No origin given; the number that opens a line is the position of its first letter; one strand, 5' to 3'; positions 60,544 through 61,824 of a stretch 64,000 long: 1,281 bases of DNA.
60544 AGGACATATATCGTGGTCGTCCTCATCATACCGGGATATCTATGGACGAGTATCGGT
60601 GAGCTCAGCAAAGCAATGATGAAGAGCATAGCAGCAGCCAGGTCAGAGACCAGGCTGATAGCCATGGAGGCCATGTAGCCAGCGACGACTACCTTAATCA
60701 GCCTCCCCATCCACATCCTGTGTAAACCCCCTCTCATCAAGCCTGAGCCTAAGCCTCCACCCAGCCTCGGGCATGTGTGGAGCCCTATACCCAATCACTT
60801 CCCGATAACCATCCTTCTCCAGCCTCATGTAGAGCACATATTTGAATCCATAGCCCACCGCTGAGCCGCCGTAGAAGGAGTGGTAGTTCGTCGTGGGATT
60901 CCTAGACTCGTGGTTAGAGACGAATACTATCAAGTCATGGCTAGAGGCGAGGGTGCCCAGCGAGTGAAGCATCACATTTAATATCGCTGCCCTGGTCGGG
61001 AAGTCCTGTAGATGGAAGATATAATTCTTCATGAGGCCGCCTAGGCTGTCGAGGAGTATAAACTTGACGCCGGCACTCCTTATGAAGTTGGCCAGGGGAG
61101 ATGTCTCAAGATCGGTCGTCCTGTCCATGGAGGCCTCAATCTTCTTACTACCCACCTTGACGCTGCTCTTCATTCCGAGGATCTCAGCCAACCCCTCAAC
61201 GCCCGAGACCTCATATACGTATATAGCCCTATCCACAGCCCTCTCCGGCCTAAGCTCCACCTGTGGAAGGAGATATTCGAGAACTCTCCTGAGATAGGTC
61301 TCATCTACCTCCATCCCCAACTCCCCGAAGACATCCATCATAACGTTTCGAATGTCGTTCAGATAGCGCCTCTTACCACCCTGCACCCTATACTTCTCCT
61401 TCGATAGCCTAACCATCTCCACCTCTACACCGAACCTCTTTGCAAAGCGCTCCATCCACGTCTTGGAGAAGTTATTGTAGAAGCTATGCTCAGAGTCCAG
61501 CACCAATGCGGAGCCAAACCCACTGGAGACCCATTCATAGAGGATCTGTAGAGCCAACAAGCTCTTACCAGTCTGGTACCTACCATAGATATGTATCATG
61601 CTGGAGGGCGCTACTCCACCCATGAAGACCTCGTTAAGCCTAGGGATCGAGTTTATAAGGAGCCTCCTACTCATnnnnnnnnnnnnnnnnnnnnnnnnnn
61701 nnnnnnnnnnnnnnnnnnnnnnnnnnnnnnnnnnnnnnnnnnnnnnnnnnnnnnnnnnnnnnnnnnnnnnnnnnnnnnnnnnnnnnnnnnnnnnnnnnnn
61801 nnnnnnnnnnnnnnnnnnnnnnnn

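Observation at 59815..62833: Tightly coupled four-gene cluster: pseudo-ATPase-wHTH + KaiC/RadA-like ATPase + 3-TM miniprotein + unknown 210-aa protein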

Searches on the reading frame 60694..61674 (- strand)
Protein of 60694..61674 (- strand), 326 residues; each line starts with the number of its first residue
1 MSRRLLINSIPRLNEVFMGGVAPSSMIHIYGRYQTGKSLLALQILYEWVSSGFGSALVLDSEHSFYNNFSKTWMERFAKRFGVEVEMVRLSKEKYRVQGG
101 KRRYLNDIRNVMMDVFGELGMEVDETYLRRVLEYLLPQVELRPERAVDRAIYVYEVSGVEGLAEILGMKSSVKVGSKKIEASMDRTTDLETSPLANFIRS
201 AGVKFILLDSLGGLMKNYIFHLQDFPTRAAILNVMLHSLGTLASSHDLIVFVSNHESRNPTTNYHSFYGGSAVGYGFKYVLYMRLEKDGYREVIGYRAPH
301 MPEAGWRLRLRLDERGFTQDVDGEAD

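Call 4: search_protein_families(library=pfam, proteins=[window:60694-61674:-], max_evalue=1)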
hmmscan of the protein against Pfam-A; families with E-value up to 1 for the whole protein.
window:60694-61674:- (326 aa): 7 families
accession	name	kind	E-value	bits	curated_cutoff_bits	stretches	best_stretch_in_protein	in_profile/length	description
PF06745.19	ATPase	-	1.2e-06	28.6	26.6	1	10-86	5-75/231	KaiC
PF08423.17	Rad51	-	9e-06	25.6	22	1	12-88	14-91/244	Rad51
PF00154.27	RecA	-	0.00037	20.5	27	1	18-92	46-111/262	recA bacterial DNA recombination protein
PF13481.12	AAA_25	-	0.00099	19.2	27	1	6-50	15-59/195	AAA domain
PF01637.24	ATPase_2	-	0.044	14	33.2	1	23-90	19-87/225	ATPase domain predominantly from Archaea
PF02283.22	CobU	-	0.059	13.4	27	1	193-254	62-123/168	Cobinamide kinase / cobinamide phosphate guanyltransferase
PF03221.22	HTH_Tnp_Tc5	-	0.27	11.7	22.2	1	68-83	47-62/66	Tc5 transposase DNA-binding domain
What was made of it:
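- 60694..61674 (-): Gene B: RadA/Rad51-family core ATPase (326 aa) without the N-terminal HhH domain. Pfam KaiC 28.6 bits and Rad51 25.6 bits both exceed their cut-offs (call 4).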

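Call 5: search_protein_families(library=ncbifam, proteins=[window:60694-61674:-], max_evalue=1)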
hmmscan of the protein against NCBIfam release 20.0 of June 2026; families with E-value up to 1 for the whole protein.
window:60694-61674:- (326 aa): 14 families
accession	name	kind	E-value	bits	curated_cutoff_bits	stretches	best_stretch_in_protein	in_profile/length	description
NF003301.0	PRK04301.1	equivalog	1.1e-11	44.5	259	2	196-310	190-308/316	DNA repair and recombination protein RadA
TIGR02236.1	recomb_radA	equivalog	3.7e-09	36.4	361.15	1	202-310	193-304/311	DNA repair and recombination protein RadA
TIGR02237.1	recomb_radB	equivalog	8.2e-07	29.1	172.4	2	195-316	90-208/210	DNA repair and recombination protein RadB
TIGR03880.1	KaiC_arch_3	hypoth_equivalog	2.9e-05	23.7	249.45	1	10-93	2-86/224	KaiC domain-containing protein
NF052589.1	ArlH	equivalog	4e-05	23.5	215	1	11-56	7-52/229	archaellum protein ArlH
TIGR02012.1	tigrfam_recA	equivalog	0.00032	20.1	325.3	1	18-91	49-113/321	recombinase RecA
TIGR03877.1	thermo_KaiC_1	hypoth_equivalog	0.00054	19.5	307.25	1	9-64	7-62/238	KaiC domain-containing protein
TIGR02239.1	recomb_RAD51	equivalog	0.001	18.2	478.05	1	12-86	84-159/316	DNA repair protein RAD51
TIGR02238.1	recomb_DMC1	equivalog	0.0012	18.1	447.7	1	12-88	84-161/314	meiotic recombinase Dmc1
TIGR03878.1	thermo_KaiC_2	hypoth_equivalog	0.0029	17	232.2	1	15-88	27-97/259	KaiC domain-containing protein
NF004723.0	PRK06067.1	subfamily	0.0066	16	194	1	18-55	28-65/243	flagellar accessory protein FlaH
NF006861.0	PRK09361.1-1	equivalog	0.04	13.4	278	0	11-70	10-68/235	DNA repair and recombination protein RadB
TIGR00416.1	sms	equivalog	0.043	12.6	403.05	1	12-49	82-119/454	DNA repair protein RadA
NF006320.0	PRK08533.1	equivalog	0.048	13.3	215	1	17-54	17-54/230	flagellar accessory protein FlaH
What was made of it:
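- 60694..61674 (-): NCBIfam RadA E 1e-11 (call 5).
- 61075..61470 (-): Family-specific insertion region of B (aa 69-200, about 83 aa more than RadA) with the conserved basic motif KGGKK. No domain was detected in it (calls 4, 5).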

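Call 6: search_protein_families(library=padloc, proteins=[window:60694-61674:-], max_evalue=1)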
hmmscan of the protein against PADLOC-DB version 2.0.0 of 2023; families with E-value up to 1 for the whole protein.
window:60694-61674:- (326 aa): 0 families

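Call 7: search_protein_families(library=phrogs, proteins=[window:60694-61674:-], max_evalue=1)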
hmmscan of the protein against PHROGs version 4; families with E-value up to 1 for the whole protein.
window:60694-61674:- (326 aa): 6 families
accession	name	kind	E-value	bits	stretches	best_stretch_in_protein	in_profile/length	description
phrog_97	-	other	2.4e-07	31.3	1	10-94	54-138/506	UvsX-like recombinase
phrog_8337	-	DNA, RNA and nucleotide metabolism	0.00035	21.1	1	9-65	53-110/273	DNA repair protein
phrog_239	-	DNA, RNA and nucleotide metabolism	0.0015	18.6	1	9-51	344-386/801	DNA primase/helicase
phrog_26214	-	unknown function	0.12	11.9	1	12-63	43-92/420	-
phrog_19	-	DNA, RNA and nucleotide metabolism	0.19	11.5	1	10-50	339-379/621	DnaB-like replicative helicase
phrog_1770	-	DNA, RNA and nucleotide metabolism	0.36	11.8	1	74-120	81-128/158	Holliday junction resolvase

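Call 9: find_homologous_proteins(query=window:60694-61674:-, max_evalue=0.001)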
Query window:60694-61674:- (326 aa): 20 proteins with E <= 0.001 among 2489 candidates.
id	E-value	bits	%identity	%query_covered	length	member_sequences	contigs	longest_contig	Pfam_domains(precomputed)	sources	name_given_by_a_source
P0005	2.1e-212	722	100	100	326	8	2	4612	PF06745.20,PF08423.18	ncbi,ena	-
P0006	2.1e-131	456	61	98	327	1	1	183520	PF06745.20,PF08423.18,PF13481.13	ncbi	-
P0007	4.9e-121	422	56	98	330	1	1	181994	PF06745.20,PF08423.18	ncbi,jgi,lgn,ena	-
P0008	4.7e-101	356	52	99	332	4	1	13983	-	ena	-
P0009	5.2e-101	356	52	98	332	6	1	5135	PF08423.18,PF13481.13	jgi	-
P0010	8.5e-100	352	52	100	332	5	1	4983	-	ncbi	-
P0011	1.3e-99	351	51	100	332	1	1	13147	PF08423.18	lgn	-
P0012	1.7e-98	348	50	98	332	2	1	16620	PF08423.18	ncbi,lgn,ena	-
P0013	6.1e-98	346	50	100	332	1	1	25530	-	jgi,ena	-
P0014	6.1e-98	346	51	100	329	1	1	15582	PF08423.18,PF13481.13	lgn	-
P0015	2.6e-92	327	47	100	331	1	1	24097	PF08423.18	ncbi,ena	-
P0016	4.4e-91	323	48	98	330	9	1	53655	PF06745.20,PF08423.18,PF13481.13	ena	-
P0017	1.8e-84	302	45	97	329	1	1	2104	PF06745.20,PF08423.18,PF13481.13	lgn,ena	-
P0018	2.8e-83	298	45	97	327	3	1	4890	PF06745.20,PF08423.18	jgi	-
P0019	4.0e-75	271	44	99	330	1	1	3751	PF06745.20,PF08423.18,PF01637.25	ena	-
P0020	1.7e-74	269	43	100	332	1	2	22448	PF06745.20,PF08423.18,PF00154.28,PF13481.13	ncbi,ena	-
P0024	2.3e-61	226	39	98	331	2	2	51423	PF06745.20,PF08423.18,PF13481.13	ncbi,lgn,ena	-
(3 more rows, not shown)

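Call 12: find_encoding_contigs(protein=P0006, flank=6000, max_places=2)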
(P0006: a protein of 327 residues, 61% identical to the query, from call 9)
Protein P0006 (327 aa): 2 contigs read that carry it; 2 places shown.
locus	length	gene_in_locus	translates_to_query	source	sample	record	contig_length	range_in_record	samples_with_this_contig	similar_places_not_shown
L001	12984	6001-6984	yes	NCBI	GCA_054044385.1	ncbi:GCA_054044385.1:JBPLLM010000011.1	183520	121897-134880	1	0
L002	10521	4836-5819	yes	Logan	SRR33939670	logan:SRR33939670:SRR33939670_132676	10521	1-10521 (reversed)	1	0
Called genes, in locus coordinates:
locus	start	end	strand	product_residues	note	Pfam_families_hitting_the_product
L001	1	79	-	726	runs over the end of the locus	PF02359:CDC48_N, PF02933:CDC48_2, PF05496:RuvB_N, PF13191:AAA_16 (weak), PF00004:AAA, PF17862:AAA_lid_3, PF00004:AAA, PF17862:AAA_lid_3, +21 more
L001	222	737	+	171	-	PF00293:NUDIX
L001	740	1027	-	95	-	PF11746:DUF3303 (weak), PF08734:GYD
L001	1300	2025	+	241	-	PF00483:NTP_transferase (faint), PF12804:NTP_transf_3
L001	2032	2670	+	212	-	PF01066:CDP-OH_P_transf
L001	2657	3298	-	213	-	PF00215:OMPdecase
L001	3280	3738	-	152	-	PF02502:LacAB_rpiB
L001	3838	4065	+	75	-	-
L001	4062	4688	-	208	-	PF02545:Maf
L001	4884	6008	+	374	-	-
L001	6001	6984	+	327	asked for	PF06745:ATPase (faint), PF08423:Rad51 (faint), PF13481:AAA_25 (faint)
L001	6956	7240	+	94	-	-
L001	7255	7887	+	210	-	-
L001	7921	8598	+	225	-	PF01694:Rhomboid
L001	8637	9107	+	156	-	PF03479:PCC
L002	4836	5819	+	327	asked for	PF06745:ATPase (faint), PF08423:Rad51 (faint), PF13481:AAA_25 (faint)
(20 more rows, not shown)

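Call 13: find_encoding_contigs(protein=P0007, flank=6000, max_places=2)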
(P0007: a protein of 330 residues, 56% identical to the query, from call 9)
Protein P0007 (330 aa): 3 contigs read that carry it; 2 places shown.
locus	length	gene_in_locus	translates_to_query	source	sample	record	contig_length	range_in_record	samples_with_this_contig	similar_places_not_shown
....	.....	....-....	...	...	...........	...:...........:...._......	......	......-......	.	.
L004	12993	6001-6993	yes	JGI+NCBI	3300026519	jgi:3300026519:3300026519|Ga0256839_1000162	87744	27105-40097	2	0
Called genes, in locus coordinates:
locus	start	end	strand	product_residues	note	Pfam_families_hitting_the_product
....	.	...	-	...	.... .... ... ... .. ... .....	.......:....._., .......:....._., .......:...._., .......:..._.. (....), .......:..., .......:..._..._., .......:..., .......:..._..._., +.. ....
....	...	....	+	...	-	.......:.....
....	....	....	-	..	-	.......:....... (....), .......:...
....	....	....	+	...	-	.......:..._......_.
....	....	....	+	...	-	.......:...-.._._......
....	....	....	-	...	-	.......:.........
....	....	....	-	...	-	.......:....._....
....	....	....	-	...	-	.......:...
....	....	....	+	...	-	-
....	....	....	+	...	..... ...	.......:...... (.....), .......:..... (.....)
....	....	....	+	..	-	-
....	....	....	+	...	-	-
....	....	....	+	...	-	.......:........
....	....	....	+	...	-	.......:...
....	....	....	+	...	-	-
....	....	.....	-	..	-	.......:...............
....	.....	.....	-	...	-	-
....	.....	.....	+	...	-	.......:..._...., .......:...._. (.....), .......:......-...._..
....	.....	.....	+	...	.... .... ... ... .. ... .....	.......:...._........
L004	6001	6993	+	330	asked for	PF06745:ATPase (faint), PF08423:Rad51 (faint)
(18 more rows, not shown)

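Call 14: find_encoding_contigs(protein=P0024, flank=6000, max_places=1)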
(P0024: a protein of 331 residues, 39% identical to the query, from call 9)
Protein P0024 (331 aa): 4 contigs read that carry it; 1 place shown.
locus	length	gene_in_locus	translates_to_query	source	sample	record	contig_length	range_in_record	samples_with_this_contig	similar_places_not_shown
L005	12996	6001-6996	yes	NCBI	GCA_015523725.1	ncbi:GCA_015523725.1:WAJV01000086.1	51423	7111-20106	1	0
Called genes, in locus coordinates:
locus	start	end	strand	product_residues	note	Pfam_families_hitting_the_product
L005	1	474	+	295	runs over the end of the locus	PF01073:3Beta_HSD, PF01370:Epimerase, PF05368:NmrA, PF13460:NAD_binding_10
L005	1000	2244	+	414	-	PF00266:Aminotran_5, PF01041:DegT_DnrJ_EryC1 (weak), PF01053:Cys_Met_Meta_PP (weak)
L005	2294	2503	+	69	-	-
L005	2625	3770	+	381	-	PF03435:Sacchrp_dh_NADP, PF16653:Sacchrp_dh_C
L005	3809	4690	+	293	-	PF00288:GHMP_kinases_N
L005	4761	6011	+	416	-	-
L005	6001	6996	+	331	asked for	PF06745:ATPase (weak), PF08423:Rad51 (weak), PF13481:AAA_25 (faint)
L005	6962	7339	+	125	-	-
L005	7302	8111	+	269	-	-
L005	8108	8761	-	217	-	PF01694:Rhomboid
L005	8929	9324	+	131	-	PF01035:DNA_binding_1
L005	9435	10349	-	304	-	PF00535:Glycos_transf_2, PF13641:Glyco_tranf_2_3 (weak), PF13632:Glyco_trans_2_3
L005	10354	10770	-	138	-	-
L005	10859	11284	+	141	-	PF03479:PCC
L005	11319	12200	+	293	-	PF00294:PfkB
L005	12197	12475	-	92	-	PF00708:Acylphosphatase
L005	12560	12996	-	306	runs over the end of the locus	-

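Call 15: find_encoding_contigs(protein=P0016, flank=6000, max_places=1)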
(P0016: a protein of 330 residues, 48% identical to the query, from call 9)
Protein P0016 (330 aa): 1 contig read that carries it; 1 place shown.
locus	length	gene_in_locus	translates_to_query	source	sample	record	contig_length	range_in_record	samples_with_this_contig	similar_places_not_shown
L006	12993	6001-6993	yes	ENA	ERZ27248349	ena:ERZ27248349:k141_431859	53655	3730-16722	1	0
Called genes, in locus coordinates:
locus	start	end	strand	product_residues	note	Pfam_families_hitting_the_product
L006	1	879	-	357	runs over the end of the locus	PF04406:TP6A_N, PF09664:DUF2399 (faint), PF21180:TOP6A-Spo11_Toprim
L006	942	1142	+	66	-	-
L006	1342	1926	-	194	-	PF14528:LAGLIDADG_3 (weak)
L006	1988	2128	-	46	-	-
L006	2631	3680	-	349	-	PF01266:DAO, PF01946:Thi4 (weak), PF07992:Pyr_redox_2 (weak)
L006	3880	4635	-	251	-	PF07758:DUF1614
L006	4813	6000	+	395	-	-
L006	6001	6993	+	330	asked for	PF06745:ATPase (weak), PF08423:Rad51 (faint), PF13481:AAA_25 (faint)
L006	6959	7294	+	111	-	-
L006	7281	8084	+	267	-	-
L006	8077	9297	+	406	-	PF04389:Peptidase_M28 (weak), PF01546:Peptidase_M20, PF07687:M20_dimer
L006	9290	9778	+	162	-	PF01035:DNA_binding_1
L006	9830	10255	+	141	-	PF03479:PCC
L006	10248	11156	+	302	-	PF00294:PfkB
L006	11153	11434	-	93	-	PF00708:Acylphosphatase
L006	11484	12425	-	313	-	-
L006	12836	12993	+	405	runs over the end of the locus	PF00350:Dynamin_N (faint), PF01926:MMR_HSR1, PF02421:FeoB_N (faint), PF08438:YGR210-like_G4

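Call 16: find_encoding_contigs(protein=P0020, flank=6000, max_places=1)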
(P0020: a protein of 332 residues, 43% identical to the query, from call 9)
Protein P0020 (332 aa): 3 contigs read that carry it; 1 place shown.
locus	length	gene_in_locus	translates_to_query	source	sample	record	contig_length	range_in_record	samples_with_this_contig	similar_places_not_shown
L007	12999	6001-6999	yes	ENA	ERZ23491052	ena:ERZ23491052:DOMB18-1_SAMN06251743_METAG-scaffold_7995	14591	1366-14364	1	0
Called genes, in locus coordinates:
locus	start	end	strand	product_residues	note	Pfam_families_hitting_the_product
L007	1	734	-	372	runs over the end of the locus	PF13207:AAA_17 (faint)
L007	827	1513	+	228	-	-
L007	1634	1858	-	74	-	-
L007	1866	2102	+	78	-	-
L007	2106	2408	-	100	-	PF04032:Rpr2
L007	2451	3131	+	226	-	PF03587:EMG1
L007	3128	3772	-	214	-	PF00215:OMPdecase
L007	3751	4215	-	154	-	PF02502:LacAB_rpiB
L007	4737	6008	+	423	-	-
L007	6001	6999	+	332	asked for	PF06745:ATPase (weak), PF08423:Rad51 (faint), PF13481:AAA_25 (weak), PF00154:RecA_N (faint)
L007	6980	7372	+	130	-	-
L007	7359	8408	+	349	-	-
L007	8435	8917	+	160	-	PF01035:DNA_binding_1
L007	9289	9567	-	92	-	-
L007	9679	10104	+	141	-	PF03479:PCC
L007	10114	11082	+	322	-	PF00294:PfkB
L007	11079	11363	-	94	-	PF00708:Acylphosphatase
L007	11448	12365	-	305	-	-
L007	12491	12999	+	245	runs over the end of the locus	?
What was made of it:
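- Downstream synteny is conserved (calls 12-16). An Ogt/MGMT-type gene (PF01035) lies just downstream in several genomes (calls 14-16).
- Tried and rejected: I rejected this because its presence and orientation vary (calls 12-16).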

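Call 25: find_related_loci(query=A3, collection=genome_contigs, flank=5000)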
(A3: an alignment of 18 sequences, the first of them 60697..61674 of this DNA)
Query A3 (326 aa) in genome_contigs; peptide patterns used: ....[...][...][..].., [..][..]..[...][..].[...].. (x = any residue, [..] = any of these).
56 stretches matched a pattern; 13 encode a relative of the query (tblastn E <= 1e-3); 12 distinct loci.
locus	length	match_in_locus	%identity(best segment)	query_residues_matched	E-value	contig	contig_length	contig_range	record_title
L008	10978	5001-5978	97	1-326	0e+0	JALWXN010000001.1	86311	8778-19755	MAG: Nitrososphaeria archaeon isolate T2_maxbin2_scaf2bin.399 T2_NODE_121_length_86311_cov_25.687517, whole genome shotg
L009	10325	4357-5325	52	1-319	3e-107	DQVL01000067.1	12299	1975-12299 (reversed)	MAG TPA_asm: Thermoprotei archaeon isolate SZUA-1514 k95_178427, whole genome shotgun sequence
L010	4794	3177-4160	52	1-325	5e-107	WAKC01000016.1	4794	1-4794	MAG: Candidatus Geothermarchaeota archaeon isolate S012_78_esom k151_17451, whole genome shotgun sequence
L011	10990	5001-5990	47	1-326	2e-94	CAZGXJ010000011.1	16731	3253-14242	MAG TPA_asm: uncultured Nitrososphaeria archaeon isolate SRP163575_co2_129 genome assembly, contig: NODE_4173_length_167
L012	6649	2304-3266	48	1-319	1e-91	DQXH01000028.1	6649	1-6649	MAG TPA_asm: Thermoprotei archaeon isolate HyVt-129 Ga0116200_10003694, whole genome shotgun sequence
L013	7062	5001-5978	43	1-324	8e-81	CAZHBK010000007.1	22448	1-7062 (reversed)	MAG TPA_asm: uncultured Nitrososphaeria archaeon isolate SRP141559_co1_81 genome assembly, contig: NODE_1049_length_2244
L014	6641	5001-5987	40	1-326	4e-71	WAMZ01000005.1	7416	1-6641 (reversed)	MAG: Candidatus Geothermarchaeota archaeon isolate S140_75_esom k151_118411, whole genome shotgun sequence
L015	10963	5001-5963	39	1-319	4e-67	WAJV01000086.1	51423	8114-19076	MAG: Candidatus Geothermarchaeota archaeon isolate S009_6_esom k151_49769, whole genome shotgun sequence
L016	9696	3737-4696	38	1-317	7e-67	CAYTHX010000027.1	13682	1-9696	MAG TPA_asm: uncultured Nitrososphaeria archaeon isolate SRP141552_co1_240 genome assembly, contig: NODE_2012_length_136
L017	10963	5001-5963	38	1-319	2e-66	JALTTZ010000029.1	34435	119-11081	MAG: Nitrososphaeria archaeon isolate S140_metabat2_scaf2bin.244 S140_NODE_142_length_34435_cov_2.099044, whole genome s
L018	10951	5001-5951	36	3-317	1e-62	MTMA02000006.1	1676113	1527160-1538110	MAG: Candidatus Scotarchaeum otlingeri isolate JdFR-13 NRA7_88_2_length_1676113_cov_34, whole genome shotgun sequence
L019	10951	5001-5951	42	4-319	4e-78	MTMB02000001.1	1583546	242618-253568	MAG: Candidatus Geothermarchaeum rappei isolate JdFR-14 NRA7_48_2_length_1583546_cov_39, whole genome shotgun sequence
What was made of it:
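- Closest known: RadA paralogues of archaea. Different: It is always co-encoded with A, C and D, and the family is confined to one archaeal order (calls 5, 9, 25).
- Checked: The lineage is Nitrososphaeria/Geothermarchaeota (call 25).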
